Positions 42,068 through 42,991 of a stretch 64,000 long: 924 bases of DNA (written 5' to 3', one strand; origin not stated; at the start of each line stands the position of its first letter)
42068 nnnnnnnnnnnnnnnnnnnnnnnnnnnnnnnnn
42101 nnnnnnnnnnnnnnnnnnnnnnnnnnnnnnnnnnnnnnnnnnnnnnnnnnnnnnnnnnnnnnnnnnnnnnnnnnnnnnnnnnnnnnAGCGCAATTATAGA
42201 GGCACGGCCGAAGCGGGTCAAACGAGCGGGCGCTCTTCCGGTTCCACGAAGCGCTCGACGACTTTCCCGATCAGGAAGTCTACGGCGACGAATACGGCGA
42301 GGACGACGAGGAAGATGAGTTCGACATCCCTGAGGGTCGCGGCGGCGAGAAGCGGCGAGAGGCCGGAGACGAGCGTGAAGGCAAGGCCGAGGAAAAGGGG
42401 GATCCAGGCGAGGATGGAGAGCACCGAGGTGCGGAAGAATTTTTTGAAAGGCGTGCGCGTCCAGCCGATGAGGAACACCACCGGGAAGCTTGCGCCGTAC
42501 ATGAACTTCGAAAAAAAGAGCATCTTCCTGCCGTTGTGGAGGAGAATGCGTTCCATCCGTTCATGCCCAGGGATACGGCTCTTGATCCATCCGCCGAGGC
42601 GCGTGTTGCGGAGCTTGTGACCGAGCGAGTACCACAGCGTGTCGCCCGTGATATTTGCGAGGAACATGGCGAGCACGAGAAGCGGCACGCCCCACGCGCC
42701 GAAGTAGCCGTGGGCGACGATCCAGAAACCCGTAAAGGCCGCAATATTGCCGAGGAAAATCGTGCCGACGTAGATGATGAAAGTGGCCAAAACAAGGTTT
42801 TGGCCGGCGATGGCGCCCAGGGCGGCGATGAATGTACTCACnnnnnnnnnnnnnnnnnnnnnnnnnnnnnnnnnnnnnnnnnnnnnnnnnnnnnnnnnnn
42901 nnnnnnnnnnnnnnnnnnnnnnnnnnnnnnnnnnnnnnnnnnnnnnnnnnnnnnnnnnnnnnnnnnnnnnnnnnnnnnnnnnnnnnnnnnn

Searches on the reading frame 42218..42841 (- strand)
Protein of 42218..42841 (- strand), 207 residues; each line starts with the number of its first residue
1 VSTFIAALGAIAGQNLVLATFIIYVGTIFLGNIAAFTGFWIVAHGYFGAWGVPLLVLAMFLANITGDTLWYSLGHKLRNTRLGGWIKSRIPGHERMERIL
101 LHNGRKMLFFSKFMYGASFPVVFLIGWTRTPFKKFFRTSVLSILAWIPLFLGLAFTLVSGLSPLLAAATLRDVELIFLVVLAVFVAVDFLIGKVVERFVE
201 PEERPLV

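Call 7: search_protein_families(library=pfam, proteins=[window:42218-42841:-], max_evalue=0.01)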
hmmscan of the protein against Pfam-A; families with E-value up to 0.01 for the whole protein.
window:42218-42841:- (207 aa): 1 family
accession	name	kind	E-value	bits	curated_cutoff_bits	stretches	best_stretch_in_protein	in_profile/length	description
PF09335.16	VTT_dom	-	5.5e-09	37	33.9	1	41-152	7-119/123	VTT domain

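Call 15: find_homologous_proteins(query=window:42218-42841:-)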
Query window:42218-42841:- (207 aa): 15 proteins with E <= 0.001 among 3226 candidates.
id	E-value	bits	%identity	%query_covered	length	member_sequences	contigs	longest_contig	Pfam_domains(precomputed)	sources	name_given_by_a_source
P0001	1.8e-128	444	100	100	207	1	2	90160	PF09335.17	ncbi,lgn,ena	-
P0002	1.0e-81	292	64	98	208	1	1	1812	PF09335.17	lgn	-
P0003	2.8e-75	271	57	94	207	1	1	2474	PF09335.17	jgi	jgi:membrane protein DedA with SNARE-associated domain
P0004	9.5e-75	269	60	96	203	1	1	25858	PF09335.17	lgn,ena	-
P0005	2.8e-68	248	56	99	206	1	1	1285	PF09335.17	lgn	-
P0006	3.0e-63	231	53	96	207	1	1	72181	PF09335.17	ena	-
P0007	4.7e-61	224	51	96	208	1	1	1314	PF09335.17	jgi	jgi:membrane protein DedA with SNARE-associated domain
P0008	3.6e-49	185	47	95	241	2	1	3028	PF09335.17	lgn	-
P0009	3.9e-45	172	39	96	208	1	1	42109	PF09335.17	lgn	-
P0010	9.9e-31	125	40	79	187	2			PF09335.17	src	-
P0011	1.2e-7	50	33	68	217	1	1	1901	PF09335.17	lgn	-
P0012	1.3e-7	50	30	61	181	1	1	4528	PF09335.17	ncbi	-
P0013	1.6e-6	46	30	68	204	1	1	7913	PF09335.17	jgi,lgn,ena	-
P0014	3.5e-6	45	31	68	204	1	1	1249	PF09335.17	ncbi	-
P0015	7.4e-5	41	29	68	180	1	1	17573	PF09335.17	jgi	-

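Call 17: find_encoding_contigs(protein=P0004, flank=8000, max_places=3)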
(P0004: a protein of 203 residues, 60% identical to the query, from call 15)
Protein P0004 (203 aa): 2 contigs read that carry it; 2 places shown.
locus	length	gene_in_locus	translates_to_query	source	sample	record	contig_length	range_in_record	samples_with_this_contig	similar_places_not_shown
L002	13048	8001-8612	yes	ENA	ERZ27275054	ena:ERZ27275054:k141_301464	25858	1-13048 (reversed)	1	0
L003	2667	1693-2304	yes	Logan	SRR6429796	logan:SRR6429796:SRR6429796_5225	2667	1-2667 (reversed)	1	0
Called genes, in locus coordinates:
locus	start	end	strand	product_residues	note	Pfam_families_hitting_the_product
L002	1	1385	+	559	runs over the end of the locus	PF02511:Thy1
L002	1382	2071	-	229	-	PF02223:Thymidylate_kin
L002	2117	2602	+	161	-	PF00383:dCMP_cyt_deam_1, PF14437:MafB19-deam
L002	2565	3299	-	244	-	-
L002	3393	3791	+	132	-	-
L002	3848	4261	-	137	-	PF00581:Rhodanese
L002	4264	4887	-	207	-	PF03625:DUF302 (faint), PF00462:Glutaredoxin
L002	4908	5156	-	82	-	-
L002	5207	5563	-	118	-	-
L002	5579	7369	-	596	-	PF00664:ABC_membrane, PF00005:ABC_tran, PF02463:SMC_N (weak)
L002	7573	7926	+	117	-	-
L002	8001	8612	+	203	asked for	PF09335:VTT_dom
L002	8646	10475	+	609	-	PF06480:FtsH_ext, PF00004:AAA, PF07728:AAA_5 (weak), PF17862:AAA_lid_3, PF01434:Peptidase_M41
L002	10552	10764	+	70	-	PF04070:DUF378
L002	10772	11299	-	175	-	PF02572:CobA_CobO_BtuR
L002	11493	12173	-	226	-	-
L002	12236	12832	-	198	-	-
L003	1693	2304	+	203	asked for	PF09335:VTT_dom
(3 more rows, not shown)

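Call 18: find_encoding_contigs(protein=P0006, flank=8000, max_places=3)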
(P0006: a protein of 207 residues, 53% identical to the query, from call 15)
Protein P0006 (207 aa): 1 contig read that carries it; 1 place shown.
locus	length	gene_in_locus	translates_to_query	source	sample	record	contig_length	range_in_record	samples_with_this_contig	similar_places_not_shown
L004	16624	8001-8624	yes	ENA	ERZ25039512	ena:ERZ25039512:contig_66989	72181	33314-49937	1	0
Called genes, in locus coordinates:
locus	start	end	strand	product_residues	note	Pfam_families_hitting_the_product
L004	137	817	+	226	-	-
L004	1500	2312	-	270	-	PF00763:THF_DHG_CYH, PF02882:THF_DHG_CYH_C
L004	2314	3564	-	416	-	PF00464:SHMT, PF00155:Aminotran_1_2 (weak)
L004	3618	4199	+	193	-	PF06559:DCD_N (weak), PF22769:DCD, PF00692:dUTPase (weak)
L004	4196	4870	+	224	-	PF01928:CYTH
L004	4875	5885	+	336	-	PF00303:Thymidylat_synt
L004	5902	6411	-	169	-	PF00186:DHFR_1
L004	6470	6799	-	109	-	-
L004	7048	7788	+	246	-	PF00481:PP2C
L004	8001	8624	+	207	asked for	PF09335:VTT_dom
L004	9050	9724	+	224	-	PF00004:AAA, PF07728:AAA_5 (weak)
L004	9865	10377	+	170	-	PF01434:Peptidase_M41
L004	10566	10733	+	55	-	-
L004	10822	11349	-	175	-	PF02572:CobA_CobO_BtuR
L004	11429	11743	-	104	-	-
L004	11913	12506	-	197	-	-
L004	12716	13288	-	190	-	PF02525:Flavodoxin_2, PF03358:FMN_red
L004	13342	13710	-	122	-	PF01797:Y1_Tnp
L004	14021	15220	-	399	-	PF00579:tRNA-synt_1b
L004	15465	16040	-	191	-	PF00574:CLP_protease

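Call 53: find_encoding_contigs(protein=P0002, flank=3000, max_places=3)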
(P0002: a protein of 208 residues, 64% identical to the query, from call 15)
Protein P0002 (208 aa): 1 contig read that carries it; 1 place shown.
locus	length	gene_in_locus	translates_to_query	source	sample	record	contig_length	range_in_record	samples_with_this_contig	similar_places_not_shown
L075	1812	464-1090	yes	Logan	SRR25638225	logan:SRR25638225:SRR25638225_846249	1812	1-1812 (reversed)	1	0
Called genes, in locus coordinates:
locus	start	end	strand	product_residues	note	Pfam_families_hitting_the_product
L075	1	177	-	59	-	?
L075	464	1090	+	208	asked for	PF09335:VTT_dom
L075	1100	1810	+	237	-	?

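Call 54: find_encoding_contigs(protein=P0003, flank=3000, max_places=3)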
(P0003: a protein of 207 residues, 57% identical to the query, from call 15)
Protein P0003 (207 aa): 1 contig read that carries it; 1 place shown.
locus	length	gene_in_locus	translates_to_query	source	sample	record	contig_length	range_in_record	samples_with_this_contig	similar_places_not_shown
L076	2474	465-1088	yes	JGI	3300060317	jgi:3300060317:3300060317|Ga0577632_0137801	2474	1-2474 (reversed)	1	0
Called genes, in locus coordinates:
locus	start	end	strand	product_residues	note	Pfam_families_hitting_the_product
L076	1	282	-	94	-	?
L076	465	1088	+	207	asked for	PF09335:VTT_dom (weak)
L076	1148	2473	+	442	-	?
